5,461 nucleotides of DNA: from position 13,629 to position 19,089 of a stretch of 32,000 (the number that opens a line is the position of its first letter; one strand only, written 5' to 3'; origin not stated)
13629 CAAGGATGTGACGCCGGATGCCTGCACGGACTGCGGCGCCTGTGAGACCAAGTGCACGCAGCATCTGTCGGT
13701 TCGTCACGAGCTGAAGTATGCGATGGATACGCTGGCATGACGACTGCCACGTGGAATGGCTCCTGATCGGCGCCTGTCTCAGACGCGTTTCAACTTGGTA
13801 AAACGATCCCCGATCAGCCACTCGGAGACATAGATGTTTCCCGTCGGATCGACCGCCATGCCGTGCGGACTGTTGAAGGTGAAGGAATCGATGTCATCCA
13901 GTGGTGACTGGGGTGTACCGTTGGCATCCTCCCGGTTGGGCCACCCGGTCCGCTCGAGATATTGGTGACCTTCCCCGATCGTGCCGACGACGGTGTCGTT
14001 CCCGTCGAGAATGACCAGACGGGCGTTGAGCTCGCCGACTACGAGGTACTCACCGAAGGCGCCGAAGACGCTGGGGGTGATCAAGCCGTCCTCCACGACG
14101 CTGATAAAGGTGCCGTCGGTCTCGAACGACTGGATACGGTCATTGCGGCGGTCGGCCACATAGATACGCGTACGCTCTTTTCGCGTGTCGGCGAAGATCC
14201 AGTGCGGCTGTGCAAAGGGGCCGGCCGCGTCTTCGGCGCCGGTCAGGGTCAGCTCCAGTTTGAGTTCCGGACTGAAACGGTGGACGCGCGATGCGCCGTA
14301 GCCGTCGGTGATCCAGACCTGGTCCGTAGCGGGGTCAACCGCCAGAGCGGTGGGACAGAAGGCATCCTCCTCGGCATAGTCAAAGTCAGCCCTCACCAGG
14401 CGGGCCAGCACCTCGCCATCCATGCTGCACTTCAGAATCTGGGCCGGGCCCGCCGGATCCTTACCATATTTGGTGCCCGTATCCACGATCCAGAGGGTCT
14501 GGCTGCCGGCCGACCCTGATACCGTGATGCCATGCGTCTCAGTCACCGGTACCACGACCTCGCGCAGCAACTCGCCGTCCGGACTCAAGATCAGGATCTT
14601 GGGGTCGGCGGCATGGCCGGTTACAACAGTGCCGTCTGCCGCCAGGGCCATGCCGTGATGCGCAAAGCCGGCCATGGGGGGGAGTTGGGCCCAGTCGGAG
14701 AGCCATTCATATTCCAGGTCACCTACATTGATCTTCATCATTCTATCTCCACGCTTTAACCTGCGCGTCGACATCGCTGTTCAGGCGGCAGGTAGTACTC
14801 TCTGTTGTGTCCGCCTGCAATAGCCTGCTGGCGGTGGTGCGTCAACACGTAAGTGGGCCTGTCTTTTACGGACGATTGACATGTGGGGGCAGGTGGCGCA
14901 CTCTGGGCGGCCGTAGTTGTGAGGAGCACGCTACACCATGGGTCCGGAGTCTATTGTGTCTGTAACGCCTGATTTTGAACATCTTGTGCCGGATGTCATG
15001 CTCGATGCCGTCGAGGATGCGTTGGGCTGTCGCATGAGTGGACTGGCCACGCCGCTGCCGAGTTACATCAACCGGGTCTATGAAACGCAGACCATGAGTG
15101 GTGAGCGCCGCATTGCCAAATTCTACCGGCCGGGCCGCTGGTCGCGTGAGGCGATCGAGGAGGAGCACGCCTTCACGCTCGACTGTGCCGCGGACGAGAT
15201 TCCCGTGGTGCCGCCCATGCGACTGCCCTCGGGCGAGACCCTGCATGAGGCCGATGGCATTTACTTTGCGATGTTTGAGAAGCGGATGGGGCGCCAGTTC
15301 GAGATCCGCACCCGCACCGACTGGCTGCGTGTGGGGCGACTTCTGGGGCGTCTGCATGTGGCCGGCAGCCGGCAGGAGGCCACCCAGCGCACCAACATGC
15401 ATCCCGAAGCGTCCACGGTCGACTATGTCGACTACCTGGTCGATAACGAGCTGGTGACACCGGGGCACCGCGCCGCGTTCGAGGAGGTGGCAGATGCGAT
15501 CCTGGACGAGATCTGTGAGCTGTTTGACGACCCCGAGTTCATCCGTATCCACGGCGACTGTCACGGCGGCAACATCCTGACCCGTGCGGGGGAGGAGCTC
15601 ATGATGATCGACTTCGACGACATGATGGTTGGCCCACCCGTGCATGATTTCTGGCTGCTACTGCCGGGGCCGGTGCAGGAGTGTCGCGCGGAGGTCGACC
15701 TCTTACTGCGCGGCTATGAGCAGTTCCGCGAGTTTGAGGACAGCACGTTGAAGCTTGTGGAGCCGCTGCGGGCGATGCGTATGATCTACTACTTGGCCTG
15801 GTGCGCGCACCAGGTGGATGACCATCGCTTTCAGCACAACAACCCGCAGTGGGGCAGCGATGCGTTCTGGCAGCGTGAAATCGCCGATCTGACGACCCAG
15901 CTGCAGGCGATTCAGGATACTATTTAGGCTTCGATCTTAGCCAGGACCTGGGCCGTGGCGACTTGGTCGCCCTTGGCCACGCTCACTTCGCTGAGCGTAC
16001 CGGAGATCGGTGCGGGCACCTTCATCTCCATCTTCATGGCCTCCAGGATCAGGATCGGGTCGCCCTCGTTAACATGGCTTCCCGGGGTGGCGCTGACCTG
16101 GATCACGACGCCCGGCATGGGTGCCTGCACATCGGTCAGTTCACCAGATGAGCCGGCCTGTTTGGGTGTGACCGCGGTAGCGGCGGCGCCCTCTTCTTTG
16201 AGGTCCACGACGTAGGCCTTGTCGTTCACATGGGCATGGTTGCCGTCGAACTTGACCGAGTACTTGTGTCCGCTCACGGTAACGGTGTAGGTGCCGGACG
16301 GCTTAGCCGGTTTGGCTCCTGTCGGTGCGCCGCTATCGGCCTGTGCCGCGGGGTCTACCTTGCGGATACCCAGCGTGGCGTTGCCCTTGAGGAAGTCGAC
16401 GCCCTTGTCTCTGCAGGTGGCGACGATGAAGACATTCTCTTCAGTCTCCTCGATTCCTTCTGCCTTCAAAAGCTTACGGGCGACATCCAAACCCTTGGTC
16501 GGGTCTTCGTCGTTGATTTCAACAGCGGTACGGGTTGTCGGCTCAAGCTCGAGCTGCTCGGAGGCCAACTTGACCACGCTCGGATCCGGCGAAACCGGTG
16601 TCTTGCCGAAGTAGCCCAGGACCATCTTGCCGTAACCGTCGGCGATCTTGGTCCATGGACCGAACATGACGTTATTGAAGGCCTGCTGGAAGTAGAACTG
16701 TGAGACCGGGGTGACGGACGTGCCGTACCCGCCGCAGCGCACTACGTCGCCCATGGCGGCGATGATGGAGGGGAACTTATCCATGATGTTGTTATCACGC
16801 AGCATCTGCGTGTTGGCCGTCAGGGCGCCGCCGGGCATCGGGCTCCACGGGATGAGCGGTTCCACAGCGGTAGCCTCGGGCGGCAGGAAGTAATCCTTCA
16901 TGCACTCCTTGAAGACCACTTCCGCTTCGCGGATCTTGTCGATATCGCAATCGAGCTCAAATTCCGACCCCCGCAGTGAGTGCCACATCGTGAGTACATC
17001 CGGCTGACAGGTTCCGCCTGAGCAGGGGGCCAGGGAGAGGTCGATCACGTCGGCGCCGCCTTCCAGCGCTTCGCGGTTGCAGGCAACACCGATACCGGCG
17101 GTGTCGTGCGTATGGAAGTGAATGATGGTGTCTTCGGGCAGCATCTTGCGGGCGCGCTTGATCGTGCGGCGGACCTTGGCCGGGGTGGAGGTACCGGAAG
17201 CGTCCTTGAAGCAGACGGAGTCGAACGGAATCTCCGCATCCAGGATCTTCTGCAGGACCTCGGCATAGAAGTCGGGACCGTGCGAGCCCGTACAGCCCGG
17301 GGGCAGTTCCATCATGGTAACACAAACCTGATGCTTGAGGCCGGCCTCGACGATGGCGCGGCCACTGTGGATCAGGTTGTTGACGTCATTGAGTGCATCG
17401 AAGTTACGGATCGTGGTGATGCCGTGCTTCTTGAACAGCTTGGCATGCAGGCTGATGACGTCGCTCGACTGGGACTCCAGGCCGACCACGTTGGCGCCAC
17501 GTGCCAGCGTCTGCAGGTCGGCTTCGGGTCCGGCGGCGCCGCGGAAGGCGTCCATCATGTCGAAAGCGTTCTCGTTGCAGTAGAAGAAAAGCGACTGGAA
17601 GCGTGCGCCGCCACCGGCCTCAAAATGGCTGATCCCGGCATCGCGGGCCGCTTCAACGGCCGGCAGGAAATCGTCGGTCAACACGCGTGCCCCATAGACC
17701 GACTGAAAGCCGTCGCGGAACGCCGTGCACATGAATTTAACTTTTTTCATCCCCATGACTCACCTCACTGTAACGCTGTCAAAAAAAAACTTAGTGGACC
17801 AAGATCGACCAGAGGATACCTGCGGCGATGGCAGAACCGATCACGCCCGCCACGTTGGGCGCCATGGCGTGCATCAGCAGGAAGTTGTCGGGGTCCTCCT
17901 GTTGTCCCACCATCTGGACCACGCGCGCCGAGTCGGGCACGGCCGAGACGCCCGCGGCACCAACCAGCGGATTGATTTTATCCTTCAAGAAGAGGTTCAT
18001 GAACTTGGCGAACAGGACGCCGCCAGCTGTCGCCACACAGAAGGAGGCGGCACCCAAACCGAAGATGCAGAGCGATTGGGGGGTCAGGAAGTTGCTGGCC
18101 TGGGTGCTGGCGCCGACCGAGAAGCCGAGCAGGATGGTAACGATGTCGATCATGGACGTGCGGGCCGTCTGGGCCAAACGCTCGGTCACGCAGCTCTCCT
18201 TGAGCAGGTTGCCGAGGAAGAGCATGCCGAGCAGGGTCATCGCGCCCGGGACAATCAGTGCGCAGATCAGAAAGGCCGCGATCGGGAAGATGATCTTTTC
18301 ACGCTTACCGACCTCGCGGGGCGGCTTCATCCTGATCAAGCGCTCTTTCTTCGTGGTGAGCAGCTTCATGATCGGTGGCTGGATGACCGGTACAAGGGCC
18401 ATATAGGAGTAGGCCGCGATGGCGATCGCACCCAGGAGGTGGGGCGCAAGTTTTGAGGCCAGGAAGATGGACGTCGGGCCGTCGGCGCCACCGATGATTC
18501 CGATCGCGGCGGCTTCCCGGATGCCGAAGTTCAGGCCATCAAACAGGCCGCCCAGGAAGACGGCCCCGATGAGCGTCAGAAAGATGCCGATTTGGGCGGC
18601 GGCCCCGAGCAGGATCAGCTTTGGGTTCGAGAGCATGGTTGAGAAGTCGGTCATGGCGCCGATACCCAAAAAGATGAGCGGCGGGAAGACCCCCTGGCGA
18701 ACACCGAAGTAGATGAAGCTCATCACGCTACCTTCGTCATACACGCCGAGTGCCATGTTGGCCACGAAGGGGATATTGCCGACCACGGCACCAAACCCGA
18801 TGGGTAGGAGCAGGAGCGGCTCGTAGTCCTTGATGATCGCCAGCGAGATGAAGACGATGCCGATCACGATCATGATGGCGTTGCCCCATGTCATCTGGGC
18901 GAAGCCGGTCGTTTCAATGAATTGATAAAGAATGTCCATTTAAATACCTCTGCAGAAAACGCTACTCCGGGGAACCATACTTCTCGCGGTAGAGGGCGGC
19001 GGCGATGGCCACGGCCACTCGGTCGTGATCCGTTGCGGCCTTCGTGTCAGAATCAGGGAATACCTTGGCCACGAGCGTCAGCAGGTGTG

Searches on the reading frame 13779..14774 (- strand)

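Call 12: search_protein_families(library=pfam, proteins=[window:13779-14774:-], max_evalue=0.001)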
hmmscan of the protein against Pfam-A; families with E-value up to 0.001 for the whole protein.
window:13779-14774:- (331 aa): 2 families
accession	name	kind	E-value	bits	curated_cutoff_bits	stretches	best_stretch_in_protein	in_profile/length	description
PF01436.27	NHL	-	5.8e-12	45.5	20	1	300-317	1-18/28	NHL repeat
PF08450.18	SGL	-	1.7e-07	31.6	26.3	0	41-97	188-243/246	SMP-30/Gluconolactonase/LRE-like region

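Call 20: search_protein_families(library=ncbifam, proteins=[window:13779-14774:-], max_evalue=0.001)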
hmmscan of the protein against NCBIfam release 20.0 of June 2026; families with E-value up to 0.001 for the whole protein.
window:13779-14774:- (331 aa): 1 family
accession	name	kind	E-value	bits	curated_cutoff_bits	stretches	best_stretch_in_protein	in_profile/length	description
NF035926.1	scyF_NHL_VPEP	equivalog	1.3e-10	41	350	1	138-226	198-282/376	scytonemin biosynthesis PEP-CTERM protein ScyF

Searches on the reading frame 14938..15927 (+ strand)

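Call 12: search_protein_families(library=pfam, proteins=[window:14938-15927:+], max_evalue=0.001)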
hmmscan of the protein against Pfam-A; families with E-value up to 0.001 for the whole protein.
window:14938-15927:+ (329 aa): 2 families
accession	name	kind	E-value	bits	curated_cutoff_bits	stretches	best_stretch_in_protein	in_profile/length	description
PF01636.29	APH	-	5.1e-28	98.9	23.2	1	38-261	3-230/239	Phosphotransferase enzyme family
PF02958.26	EcKL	-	6.8e-06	26.1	22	1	174-246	185-265/294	Ecdysteroid kinase-like family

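Call 20: search_protein_families(library=ncbifam, proteins=[window:14938-15927:+], max_evalue=0.001)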
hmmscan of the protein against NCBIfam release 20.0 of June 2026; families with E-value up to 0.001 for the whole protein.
window:14938-15927:+ (329 aa): 5 families
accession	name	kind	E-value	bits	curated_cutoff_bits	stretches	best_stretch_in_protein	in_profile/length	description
NF008738.0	PRK11768.1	equivalog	5.2e-100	335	194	1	10-327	6-321/327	serine/threonine protein kinase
TIGR02906.1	spore_CotS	subfamily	2.8e-06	26.5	172.7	0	204-246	191-232/314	CotS family spore coat protein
NF041273.1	GlcN_kinase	equivalog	7.2e-05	22.2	550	1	131-233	182-285/391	glucosamine kinase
NF003558.0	PRK05231.1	equivalog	0.00018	20.6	271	1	84-280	72-272/322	homoserine kinase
NF000052.4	APH_9_Ia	exception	0.00051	19.4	680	1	200-262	205-269/330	aminoglycoside O-phosphotransferase APH(9)-Ia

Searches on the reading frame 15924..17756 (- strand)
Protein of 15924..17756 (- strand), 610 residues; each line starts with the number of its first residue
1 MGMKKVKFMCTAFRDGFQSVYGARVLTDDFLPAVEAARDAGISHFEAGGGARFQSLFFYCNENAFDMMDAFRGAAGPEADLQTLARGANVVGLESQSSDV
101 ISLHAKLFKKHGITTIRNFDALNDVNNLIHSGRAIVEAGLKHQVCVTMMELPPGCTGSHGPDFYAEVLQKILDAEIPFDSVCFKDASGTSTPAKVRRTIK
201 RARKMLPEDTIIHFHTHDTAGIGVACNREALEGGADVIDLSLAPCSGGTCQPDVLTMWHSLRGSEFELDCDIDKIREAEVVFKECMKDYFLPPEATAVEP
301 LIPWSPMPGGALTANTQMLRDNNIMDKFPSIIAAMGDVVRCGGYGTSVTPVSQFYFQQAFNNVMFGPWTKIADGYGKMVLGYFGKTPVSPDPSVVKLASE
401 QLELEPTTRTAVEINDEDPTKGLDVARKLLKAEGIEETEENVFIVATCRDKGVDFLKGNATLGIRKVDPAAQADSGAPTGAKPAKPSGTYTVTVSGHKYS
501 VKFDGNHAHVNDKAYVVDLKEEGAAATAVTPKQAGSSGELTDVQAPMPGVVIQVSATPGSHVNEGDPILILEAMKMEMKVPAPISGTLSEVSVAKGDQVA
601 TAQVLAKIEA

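Call 12: search_protein_families(library=pfam, proteins=[window:15924-17756:-], max_evalue=0.001)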
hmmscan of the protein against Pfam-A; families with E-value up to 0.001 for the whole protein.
window:15924-17756:- (610 aa): 6 families
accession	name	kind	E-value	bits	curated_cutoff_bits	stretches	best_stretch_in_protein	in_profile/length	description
PF02436.23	PYC_OADA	-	9e-30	104.4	27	1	305-500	4-198/201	Conserved carboxylase domain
PF00364.28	Biotin_lipoyl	-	7.1e-19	67.9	22.1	1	542-608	2-73/73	Biotin-requiring enzyme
PF00682.25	HMGL-like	-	6.5e-11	42.5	29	1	149-278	129-256/260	HMGL-like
PF13533.13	Biotin_lipoyl_2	-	2e-08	34.3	29.8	0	580-609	3-32/32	Biotin-lipoyl like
PF13437.12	HlyD_3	-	1.3e-05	26.3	22.2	0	543-574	2-33/106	HlyD family secretion protein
PF16576.10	HlyD_D23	-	4.9e-05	23.1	30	0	533-571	101-139/214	Barrel-sandwich domain of CusB or HlyD membrane-fusion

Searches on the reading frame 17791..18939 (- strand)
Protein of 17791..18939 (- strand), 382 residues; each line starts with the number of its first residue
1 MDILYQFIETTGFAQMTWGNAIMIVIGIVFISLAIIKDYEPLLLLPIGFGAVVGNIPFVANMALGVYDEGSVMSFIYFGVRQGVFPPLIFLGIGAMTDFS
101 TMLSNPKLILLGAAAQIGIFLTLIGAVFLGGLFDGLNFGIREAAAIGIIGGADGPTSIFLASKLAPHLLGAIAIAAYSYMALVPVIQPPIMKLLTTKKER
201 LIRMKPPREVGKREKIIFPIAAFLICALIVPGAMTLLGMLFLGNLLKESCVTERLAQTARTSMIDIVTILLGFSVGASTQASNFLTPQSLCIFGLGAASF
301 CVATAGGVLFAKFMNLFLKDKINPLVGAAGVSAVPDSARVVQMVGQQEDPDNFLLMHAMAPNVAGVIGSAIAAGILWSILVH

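Call 12: search_protein_families(library=pfam, proteins=[window:17791-18939:-], max_evalue=0.001)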
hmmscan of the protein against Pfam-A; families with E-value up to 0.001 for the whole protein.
window:17791-18939:- (382 aa): 2 families
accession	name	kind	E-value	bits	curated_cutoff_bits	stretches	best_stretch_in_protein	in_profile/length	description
PF03977.18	OAD_beta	-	1.5e-152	508.1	31.6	1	20-379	2-348/349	Na+-transporting oxaloacetate decarboxylase beta subunit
PF00999.27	Na_H_Exchanger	-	0.00061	19.2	26.2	1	71-187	249-365/375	Sodium/hydrogen exchanger, transmembrane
